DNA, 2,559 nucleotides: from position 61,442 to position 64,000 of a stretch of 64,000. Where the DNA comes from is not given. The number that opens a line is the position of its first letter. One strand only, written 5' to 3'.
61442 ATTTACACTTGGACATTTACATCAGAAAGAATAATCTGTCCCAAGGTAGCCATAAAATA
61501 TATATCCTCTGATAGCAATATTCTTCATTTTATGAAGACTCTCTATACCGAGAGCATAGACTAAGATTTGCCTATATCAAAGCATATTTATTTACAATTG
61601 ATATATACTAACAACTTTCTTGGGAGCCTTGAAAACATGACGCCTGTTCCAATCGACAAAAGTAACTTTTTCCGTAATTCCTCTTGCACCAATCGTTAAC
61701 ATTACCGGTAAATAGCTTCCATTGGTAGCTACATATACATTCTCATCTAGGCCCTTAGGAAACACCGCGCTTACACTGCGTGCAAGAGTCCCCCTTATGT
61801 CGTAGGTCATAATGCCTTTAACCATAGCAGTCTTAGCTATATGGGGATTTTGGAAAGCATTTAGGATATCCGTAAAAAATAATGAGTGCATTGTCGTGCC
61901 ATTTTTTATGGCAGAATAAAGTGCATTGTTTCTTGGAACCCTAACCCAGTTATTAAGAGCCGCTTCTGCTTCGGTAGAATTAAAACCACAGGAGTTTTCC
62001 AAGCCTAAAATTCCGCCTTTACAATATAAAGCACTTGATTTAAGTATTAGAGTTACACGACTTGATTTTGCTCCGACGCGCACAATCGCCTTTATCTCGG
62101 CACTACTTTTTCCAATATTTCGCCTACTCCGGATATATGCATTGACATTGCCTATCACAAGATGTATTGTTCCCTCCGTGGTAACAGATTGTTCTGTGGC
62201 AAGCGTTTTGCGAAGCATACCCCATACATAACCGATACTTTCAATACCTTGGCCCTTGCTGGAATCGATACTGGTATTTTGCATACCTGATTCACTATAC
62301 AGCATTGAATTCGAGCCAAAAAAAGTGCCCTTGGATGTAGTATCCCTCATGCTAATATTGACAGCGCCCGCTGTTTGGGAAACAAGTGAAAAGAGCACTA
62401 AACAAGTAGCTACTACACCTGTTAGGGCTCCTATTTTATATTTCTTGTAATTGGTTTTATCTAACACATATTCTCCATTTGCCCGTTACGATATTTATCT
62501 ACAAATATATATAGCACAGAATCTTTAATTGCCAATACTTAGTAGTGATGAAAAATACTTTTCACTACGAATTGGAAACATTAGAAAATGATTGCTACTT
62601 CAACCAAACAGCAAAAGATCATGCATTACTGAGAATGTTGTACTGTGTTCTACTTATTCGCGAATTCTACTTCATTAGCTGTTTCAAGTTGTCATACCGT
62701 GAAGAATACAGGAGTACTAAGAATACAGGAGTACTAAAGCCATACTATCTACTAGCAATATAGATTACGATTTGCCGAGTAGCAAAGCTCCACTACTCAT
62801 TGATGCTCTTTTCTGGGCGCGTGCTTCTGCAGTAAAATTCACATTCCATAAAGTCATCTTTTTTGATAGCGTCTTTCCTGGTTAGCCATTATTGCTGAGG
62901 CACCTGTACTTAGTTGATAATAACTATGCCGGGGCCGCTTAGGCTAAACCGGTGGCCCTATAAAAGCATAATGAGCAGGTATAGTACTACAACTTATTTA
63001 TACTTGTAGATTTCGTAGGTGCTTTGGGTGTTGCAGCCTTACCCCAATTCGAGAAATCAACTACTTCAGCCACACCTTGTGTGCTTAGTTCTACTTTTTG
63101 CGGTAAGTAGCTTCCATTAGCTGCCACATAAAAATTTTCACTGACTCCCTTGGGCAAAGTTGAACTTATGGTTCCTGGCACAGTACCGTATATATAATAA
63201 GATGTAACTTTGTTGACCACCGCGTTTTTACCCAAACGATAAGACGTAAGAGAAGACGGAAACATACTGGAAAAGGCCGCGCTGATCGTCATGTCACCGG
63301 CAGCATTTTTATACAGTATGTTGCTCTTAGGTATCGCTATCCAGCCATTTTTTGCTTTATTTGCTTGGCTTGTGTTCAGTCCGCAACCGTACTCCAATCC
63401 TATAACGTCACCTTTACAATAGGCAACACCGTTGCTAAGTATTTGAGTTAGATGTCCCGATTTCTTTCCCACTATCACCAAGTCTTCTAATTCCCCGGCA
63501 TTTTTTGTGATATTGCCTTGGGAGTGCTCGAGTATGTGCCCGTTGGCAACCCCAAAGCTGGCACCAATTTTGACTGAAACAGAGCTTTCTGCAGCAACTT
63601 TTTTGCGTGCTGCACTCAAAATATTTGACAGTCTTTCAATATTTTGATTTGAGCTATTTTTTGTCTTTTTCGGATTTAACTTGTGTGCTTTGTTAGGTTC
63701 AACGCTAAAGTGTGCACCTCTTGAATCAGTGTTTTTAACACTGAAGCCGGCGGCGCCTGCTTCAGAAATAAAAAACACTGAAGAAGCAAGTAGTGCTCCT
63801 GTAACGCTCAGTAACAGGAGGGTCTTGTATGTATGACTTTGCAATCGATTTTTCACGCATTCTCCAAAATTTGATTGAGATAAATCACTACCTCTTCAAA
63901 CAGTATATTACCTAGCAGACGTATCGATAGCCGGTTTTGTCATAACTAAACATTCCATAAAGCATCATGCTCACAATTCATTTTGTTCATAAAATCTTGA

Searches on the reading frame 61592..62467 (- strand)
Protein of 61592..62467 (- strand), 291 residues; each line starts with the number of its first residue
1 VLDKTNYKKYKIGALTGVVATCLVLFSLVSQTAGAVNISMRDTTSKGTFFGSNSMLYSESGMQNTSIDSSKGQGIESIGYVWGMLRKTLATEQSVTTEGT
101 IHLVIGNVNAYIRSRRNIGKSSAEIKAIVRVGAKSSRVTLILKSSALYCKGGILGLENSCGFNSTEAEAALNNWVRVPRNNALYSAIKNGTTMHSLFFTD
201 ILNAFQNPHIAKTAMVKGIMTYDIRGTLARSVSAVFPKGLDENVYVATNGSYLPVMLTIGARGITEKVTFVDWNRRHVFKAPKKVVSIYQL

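Call 52: search_protein_families(library=pfam, proteins=[window:61592-62467:-], max_evalue=1)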
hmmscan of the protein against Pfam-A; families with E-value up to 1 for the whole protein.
window:61592-62467:- (291 aa): 2 families
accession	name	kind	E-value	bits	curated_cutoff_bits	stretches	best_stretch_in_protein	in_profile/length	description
PF15978.11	TnsD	-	0.12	11.8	32.4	1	45-115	150-223/355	Tn7-like transposition protein D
PF08152.18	GUCT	-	0.18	12.4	27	1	52-92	7-45/96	GUCT (NUC152) domain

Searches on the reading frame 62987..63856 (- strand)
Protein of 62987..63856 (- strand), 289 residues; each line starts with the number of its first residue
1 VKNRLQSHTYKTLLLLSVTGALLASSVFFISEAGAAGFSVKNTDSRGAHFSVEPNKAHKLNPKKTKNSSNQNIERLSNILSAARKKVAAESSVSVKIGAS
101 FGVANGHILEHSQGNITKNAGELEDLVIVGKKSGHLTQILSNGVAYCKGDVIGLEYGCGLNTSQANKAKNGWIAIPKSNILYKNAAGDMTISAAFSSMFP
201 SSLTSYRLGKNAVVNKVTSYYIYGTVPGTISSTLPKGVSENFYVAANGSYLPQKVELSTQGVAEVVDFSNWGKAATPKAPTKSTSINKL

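Call 52: search_protein_families(library=pfam, proteins=[window:62987-63856:-], max_evalue=1)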
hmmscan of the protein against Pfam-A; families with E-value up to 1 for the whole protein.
window:62987-63856:- (289 aa): 1 family
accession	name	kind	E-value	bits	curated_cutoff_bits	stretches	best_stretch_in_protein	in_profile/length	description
PF04360.17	Serglycin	-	0.17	12.3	30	1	37-91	42-92/149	Serglycin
